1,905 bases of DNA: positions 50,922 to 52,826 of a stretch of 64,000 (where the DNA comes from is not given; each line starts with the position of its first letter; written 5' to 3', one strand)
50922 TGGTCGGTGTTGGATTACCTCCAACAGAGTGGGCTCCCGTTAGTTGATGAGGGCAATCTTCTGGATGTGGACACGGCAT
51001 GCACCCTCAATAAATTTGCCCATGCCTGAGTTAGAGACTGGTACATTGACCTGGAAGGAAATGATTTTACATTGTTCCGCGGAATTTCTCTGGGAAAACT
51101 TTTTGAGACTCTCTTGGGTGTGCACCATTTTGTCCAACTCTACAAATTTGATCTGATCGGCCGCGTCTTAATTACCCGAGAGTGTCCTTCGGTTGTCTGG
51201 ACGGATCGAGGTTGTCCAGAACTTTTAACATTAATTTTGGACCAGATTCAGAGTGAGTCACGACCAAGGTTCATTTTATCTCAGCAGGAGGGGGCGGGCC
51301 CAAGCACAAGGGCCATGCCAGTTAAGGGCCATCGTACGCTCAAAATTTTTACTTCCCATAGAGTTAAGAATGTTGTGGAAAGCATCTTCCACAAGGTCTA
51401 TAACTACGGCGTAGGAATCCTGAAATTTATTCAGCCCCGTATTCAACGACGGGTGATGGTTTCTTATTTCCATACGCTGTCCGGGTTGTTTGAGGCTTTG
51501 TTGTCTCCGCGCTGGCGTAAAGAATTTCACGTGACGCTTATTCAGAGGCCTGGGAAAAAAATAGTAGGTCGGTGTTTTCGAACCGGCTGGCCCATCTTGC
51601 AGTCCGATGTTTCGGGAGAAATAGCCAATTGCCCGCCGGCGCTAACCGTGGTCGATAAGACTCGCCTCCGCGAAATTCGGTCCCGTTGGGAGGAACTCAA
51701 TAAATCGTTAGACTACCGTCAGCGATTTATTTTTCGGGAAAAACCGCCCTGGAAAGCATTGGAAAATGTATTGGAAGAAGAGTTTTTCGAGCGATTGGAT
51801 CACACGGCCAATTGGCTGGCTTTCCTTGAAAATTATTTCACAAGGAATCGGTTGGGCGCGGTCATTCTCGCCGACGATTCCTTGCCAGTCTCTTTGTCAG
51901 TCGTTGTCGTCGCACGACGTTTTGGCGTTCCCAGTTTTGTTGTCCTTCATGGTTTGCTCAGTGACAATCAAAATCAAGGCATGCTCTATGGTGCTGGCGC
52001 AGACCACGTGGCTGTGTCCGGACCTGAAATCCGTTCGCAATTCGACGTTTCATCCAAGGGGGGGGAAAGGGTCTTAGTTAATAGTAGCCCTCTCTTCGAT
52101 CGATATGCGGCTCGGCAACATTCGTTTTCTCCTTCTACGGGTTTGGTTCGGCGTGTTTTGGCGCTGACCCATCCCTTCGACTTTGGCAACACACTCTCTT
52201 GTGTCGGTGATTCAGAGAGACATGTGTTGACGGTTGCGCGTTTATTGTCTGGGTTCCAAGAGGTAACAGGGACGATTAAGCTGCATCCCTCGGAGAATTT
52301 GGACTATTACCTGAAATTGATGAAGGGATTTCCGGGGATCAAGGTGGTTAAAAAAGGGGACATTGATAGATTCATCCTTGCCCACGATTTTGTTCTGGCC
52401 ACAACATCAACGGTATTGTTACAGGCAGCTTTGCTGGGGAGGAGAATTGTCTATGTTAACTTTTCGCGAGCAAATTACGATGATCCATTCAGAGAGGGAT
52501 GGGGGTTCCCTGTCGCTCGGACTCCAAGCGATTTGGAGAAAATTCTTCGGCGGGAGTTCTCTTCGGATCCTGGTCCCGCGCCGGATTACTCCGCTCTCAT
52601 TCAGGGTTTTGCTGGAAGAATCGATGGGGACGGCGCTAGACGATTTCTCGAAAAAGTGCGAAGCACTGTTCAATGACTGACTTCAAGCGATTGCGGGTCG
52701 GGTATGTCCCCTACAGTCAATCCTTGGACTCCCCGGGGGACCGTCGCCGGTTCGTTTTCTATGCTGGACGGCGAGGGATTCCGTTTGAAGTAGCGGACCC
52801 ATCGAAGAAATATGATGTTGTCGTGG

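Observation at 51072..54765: Three consecutive GT-B-like hypothetical proteins (two clear tandem paralogs) downstream of the Pse genes - candidate pseudaminyl/glycosyl transferases of an unrecognised family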

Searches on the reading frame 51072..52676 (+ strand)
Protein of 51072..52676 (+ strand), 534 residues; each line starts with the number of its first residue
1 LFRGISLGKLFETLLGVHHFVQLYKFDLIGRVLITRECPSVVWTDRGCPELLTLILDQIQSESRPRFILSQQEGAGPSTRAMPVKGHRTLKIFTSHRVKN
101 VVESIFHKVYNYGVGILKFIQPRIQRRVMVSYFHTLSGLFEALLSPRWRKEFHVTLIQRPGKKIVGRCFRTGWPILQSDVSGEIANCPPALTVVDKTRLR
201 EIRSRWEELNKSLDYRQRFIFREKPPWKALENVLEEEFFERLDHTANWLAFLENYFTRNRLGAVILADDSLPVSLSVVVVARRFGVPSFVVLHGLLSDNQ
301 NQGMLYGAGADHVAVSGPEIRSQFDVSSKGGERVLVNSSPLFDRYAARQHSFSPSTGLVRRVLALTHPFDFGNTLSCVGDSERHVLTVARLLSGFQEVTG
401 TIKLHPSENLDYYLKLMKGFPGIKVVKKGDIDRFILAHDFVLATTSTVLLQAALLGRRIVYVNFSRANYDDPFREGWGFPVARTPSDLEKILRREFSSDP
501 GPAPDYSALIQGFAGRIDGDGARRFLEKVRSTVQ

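Call 3: search_protein_families(library=pfam, proteins=[window:51072-52676:+], max_evalue=1)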
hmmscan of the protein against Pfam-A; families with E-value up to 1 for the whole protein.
window:51072-52676:+ (534 aa): 0 families

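Call 4: search_protein_families(library=ncbifam, proteins=[window:51072-52676:+], max_evalue=1)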
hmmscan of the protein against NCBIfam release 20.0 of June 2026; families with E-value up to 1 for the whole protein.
window:51072-52676:+ (534 aa): 2 families
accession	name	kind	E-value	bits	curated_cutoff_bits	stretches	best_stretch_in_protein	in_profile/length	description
TIGR04396.2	surf_polysacc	subfamily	1.1e-09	38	125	1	388-530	214-360/427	surface carbohydrate biosynthesis protein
NF046086.1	BFO_1060_trans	domain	1.3e-05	24.5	200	1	389-532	212-363/365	BFO_1060 family glycosyltransferase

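Call 14: find_homologous_proteins(query=window:51072-52676:+, max_evalue=0.001)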
Query window:51072-52676:+ (534 aa): 1 proteins with E <= 0.001 among 8000 candidates.
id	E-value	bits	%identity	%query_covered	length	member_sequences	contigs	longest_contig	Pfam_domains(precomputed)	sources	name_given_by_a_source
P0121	1.4e-291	986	100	81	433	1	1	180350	-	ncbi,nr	ncbi:MAG: hypothetical protein IPN19_06665 [Elusimicrobia bacterium]|nr:hypothetical protein [Elusim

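Call 24: search_protein_representatives(protein=window:51072-52676:+)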
Query: 534 residues. Proteins with E-value up to 0.001 (for the whole library): 887; up to 1e-10: 125; up to 1e-30: 23. The best 150 are listed.
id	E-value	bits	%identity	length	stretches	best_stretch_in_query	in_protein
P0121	4.5e-292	985.8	100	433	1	103-534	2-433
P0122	6.3e-83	295.6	34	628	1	2-531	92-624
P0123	1.4e-64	235.0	30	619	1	1-532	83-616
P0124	5.3e-49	183.6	29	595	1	1-528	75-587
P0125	3.4e-45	171.1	33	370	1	157-480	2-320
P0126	1.8e-43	165.4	29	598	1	36-531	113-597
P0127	9.6e-43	163.0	30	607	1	117-529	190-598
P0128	9.3e-42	159.7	32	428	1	113-527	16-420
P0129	2.6e-41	158.3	39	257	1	272-527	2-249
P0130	1.6e-39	152.4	28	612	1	1-528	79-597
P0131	1.6e-39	152.3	27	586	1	3-529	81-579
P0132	3.0e-39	151.5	28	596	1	2-527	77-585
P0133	3.7e-39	151.2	28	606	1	1-527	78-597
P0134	1.0e-38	149.7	34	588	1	189-531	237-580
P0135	1.7e-37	145.7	27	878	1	2-530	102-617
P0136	2.0e-37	145.4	25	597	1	2-530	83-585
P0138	2.8e-36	141.6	28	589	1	2-530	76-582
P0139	3.0e-35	138.3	25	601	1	2-531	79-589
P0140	5.3e-34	134.1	29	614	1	2-527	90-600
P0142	1.4e-32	129.5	26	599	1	2-530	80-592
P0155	8.1e-25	103.8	25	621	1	2-530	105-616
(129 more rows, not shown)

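Call 31: search_solved_structures(query=A2, max_evalue=10, show_alignments=3)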
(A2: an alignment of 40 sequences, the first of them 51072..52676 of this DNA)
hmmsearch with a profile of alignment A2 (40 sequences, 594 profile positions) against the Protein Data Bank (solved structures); distinct sequences matched with E-value up to 10: 29.
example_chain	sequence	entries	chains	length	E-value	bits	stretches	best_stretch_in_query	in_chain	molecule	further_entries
9cm8_A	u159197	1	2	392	4.9e-05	24.9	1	355-587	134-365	UDP-N-acetylglucosamine 2-epimerase (non-hydrolyzing)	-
8fuw_A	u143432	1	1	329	0.0012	20.3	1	392-518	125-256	Capsule polysaccharide export protein KpsC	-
8fux_A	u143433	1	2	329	0.0037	18.7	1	392-518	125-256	Capsule polysaccharide export protein KpsC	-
6mgc_A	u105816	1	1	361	0.004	18.5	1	393-518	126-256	Capsule polysaccharide export protein KpsC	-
8b5s_B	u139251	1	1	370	0.0093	17.3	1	477-558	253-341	UDP-glucose:(Heptosyl) LPS alpha 1,3-glucosyltransferase WaaG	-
8b5q_A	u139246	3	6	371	0.0094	17.3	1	477-558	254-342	UDP-glucose:(Heptosyl) LPS alpha 1,3-glucosyltransferase WaaG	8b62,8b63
8sxv_A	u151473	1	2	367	0.0094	17.3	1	306-461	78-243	UDP-2,3-diacetamido-2,3-dideoxy-glucuronic acid-2-epimerase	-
8b5s_A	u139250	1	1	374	0.0095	17.3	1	477-558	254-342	UDP-glucose:(Heptosyl) LPS alpha 1,3-glucosyltransferase WaaG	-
8sxy_A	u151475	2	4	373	0.0098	17.3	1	306-461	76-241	UDP-2,3-diacetamido-2,3-dideoxy-glucuronic acid-2-epimerase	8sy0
7vza_A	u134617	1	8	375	0.012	17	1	356-587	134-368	Putative UDP-N-acetylglucosamine 2-epimerase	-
7vyy_A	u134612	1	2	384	0.013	16.9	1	356-587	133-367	Putative UDP-N-acetylglucosamine 2-epimerase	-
7vz6_A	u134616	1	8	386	0.013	16.9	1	356-587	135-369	Putative UDP-N-acetylglucosamine 2-epimerase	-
8ahe_A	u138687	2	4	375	0.022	16.1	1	304-588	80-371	UDP-N-acetylglucosamine 2-epimerase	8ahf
3beo_A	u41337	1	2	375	0.022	16.1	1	304-588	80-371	UDP-N-acetylglucosamine 2-epimerase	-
8sxw_A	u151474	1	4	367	0.037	15.4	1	308-461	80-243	UDP-2,3-diacetamido-2,3-dideoxy-glucuronic acid-2-epimerase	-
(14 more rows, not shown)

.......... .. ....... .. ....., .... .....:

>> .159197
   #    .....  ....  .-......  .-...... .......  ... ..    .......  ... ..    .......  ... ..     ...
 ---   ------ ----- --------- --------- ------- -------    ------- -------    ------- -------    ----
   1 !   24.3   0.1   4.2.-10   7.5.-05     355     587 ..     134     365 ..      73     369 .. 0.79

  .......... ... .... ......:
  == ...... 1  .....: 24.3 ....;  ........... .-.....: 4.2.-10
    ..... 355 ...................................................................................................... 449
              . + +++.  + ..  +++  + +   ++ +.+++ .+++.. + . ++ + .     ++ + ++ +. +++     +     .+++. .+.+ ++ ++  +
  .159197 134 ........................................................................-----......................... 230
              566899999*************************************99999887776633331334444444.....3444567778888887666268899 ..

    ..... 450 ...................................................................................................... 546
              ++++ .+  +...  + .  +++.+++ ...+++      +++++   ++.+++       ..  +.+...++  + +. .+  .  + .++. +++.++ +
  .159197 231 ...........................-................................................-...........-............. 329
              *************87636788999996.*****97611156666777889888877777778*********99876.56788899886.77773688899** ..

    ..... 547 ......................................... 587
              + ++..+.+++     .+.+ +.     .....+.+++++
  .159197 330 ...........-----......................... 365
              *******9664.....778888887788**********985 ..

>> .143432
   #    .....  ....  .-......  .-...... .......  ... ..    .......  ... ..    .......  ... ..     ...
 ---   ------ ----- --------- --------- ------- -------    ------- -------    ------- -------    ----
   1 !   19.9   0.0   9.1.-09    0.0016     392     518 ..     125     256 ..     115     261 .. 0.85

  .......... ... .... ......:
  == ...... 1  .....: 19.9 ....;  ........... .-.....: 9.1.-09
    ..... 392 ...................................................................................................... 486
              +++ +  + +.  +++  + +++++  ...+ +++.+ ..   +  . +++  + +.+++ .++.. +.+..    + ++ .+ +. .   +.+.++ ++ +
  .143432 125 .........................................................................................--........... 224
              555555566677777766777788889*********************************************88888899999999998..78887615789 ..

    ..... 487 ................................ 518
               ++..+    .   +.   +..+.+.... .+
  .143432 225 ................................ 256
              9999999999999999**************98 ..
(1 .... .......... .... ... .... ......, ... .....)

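Call 32: search_protein_families(library=pfam, alignment_id=A2, max_evalue=0.1)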
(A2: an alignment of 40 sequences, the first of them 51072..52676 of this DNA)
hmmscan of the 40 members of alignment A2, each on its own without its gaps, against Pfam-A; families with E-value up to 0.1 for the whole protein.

A. member 1, window:51072-52676:+ (534 aa): 0 families

B. families by the number of members that match (of 40 scanned): 17 families
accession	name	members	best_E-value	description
PF02350.25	Epimerase_2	14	3.3e-08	UDP-N-acetylglucosamine 2-epimerase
PF04464.20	Glyphos_transf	12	1.1e-09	CDP-Glycerol:Poly(glycerophosphate) glycerophosphotransferase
PF20471.4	DUF6716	12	4.1e-06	Putative glycosyltransferase (DUF6716)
PF13692.12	Glyco_trans_1_4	11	5.3e-07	Glycosyl transferases group 1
PF00534.26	Glycos_transf_1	11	6.9e-05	Glycosyl transferases group 1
PF07388.17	A-2_8-polyST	9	2e-06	Alpha-2,8-polysialyltransferase (POLYST)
PF05159.20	Capsule_synth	4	0.00033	Capsule polysaccharide biosynthesis protein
PF04007.18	DUF354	4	0.00047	Protein of unknown function (DUF354)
PF13439.12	Glyco_transf_4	3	0.0013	Glycosyltransferase Family 4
PF13579.12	Glyco_trans_4_4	3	0.0015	Glycosyl transferase 4-like domain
PF12583.14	TPPII_C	1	0.0045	Tripeptidyl peptidase II, C-terminal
PF06722.18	EryCIII-like_C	1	0.013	Erythromycin biosynthesis protein CIII-like, C-terminal domain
PF06838.17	Met_gamma_lyase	1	0.026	Methionine gamma-lyase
PF02641.20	DUF190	1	0.039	Uncharacterized ACR, COG1993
PF07223.17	DUF1421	1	0.044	UBA-like domain (DUF1421)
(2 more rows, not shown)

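Call 33: find_homologous_proteins(query=A2, max_evalue=0.00001)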
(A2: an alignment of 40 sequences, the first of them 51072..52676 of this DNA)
Query A2 (40 sequences) (534 aa, profile of the alignment): 1 proteins with E <= 0.00001 among 8000 candidates.
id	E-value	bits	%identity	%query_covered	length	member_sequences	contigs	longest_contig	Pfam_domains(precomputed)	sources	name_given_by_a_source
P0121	2.4e-126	440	100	81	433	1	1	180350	-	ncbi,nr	ncbi:MAG: hypothetical protein IPN19_06665 [Elusimicrobia bacterium]|nr:hypothetical protein [Elusim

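Call 39: find_encoding_contigs(protein=P0122, flank=10000, max_places=3)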
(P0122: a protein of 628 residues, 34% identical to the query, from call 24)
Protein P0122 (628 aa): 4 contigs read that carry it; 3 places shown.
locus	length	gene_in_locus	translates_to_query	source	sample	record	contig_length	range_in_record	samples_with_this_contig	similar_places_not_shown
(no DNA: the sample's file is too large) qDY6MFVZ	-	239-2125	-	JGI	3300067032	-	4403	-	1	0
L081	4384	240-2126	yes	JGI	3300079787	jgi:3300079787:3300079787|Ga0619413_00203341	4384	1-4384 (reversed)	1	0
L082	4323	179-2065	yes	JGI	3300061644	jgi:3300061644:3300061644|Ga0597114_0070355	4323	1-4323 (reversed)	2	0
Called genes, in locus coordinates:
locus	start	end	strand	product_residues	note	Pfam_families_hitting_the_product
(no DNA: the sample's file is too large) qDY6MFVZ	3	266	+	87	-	?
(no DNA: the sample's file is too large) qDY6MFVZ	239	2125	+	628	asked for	-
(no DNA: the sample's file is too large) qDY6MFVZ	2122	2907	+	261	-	PF02348:CTP_transf_3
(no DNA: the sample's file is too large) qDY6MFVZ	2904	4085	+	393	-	PF00155:Aminotran_1_2 (faint), PF01041:DegT_DnrJ_EryC1, PF01212:Beta_elim_lyase (weak)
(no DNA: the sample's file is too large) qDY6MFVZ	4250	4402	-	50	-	?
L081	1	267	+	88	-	?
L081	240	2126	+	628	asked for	-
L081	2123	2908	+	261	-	PF02348:CTP_transf_3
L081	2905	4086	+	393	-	PF00155:Aminotran_1_2 (faint), PF01041:DegT_DnrJ_EryC1, PF01212:Beta_elim_lyase (weak)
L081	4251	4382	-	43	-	?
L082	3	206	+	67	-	?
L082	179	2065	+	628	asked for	-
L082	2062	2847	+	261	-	PF02348:CTP_transf_3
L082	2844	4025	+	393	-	PF00155:Aminotran_1_2 (faint), PF01041:DegT_DnrJ_EryC1, PF01212:Beta_elim_lyase (weak)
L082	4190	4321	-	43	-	?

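Call 40: find_encoding_contigs(protein=P0123, flank=10000, max_places=2)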
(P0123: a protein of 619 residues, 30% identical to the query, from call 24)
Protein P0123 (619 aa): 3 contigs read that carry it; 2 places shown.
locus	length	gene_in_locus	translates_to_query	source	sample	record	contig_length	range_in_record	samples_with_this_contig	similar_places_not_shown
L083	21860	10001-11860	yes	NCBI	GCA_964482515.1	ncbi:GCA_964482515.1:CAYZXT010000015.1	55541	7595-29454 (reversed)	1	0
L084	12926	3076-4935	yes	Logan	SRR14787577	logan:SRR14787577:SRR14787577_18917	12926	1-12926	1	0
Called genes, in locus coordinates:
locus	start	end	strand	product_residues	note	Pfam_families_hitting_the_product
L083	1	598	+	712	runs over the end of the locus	-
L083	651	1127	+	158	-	-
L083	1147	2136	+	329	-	PF01073:3Beta_HSD, PF01370:Epimerase, PF02719:Polysacc_synt_2, PF04321:RmlD_sub_bind, PF05368:NmrA (weak), PF16363:GDP_Man_Dehyd, PF13460:NAD_binding_10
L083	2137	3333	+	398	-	PF01041:DegT_DnrJ_EryC1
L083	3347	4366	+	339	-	PF01408:GFO_IDH_MocA, PF02894:GFO_IDH_MocA_C, PF22725:GFO_IDH_MocA_C3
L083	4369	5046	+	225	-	PF13489:Methyltransf_23, PF08241:Methyltransf_11, PF08242:Methyltransf_12, PF13649:Methyltransf_25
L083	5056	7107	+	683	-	PF02348:CTP_transf_3, PF12804:NTP_transf_3, PF00202:Aminotran_3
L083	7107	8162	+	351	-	PF04101:Glyco_tran_28_C (weak)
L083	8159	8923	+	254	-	PF00551:Formyl_trans_N, PF18216:N_formyltrans_C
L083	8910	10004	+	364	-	PF03102:NeuB, PF08666:SAF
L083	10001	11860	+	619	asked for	-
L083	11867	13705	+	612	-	-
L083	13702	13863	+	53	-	-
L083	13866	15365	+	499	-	PF13440:Polysacc_synt_3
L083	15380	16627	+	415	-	PF13439:Glyco_transf_4, PF13579:Glyco_trans_4_4, PF20706:GT4-conflict (weak), PF00534:Glycos_transf_1, PF13692:Glyco_trans_1_4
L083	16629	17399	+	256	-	PF05711:TylF, PF13578:Methyltransf_24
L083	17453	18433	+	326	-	PF00676:E1_dh, PF13292:DXP_synthase_N (weak)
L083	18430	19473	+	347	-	PF02779:Transket_pyr, PF02780:Transketolase_C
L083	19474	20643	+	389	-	PF01041:DegT_DnrJ_EryC1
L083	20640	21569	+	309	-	PF01370:Epimerase, PF04321:RmlD_sub_bind (weak), PF16363:GDP_Man_Dehyd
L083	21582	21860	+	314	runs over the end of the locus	PF01370:Epimerase, PF04321:RmlD_sub_bind, PF05368:NmrA (weak), PF16363:GDP_Man_Dehyd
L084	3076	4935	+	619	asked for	-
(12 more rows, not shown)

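Call 41: find_encoding_contigs(protein=P0124, flank=10000, max_places=2)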
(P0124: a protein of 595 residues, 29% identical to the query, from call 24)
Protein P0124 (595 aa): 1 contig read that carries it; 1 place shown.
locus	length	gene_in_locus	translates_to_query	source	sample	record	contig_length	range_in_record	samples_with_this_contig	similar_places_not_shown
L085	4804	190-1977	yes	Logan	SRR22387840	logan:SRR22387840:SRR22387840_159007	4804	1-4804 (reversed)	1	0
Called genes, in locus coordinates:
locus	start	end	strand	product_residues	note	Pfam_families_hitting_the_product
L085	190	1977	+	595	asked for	-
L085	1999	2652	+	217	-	PF08242:Methyltransf_12 (weak)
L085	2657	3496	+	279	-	PF13489:Methyltransf_23, PF08241:Methyltransf_11, PF08242:Methyltransf_12, PF13649:Methyltransf_25 (faint)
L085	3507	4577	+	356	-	PF04055:Radical_SAM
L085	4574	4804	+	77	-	?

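Call 42: find_encoding_contigs(protein=P0126, flank=10000, max_places=2)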
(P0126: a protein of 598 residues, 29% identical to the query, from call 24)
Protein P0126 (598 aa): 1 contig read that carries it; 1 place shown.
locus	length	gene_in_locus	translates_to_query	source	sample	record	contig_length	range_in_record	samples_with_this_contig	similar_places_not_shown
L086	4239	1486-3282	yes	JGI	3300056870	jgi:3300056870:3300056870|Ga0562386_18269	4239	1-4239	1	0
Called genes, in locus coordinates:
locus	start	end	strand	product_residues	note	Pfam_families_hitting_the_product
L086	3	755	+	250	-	?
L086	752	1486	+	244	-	PF02348:CTP_transf_3, PF12804:NTP_transf_3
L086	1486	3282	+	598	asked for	-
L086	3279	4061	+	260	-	PF13489:Methyltransf_23, PF13847:Methyltransf_31, PF08241:Methyltransf_11, PF08242:Methyltransf_12, PF13649:Methyltransf_25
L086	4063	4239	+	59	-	?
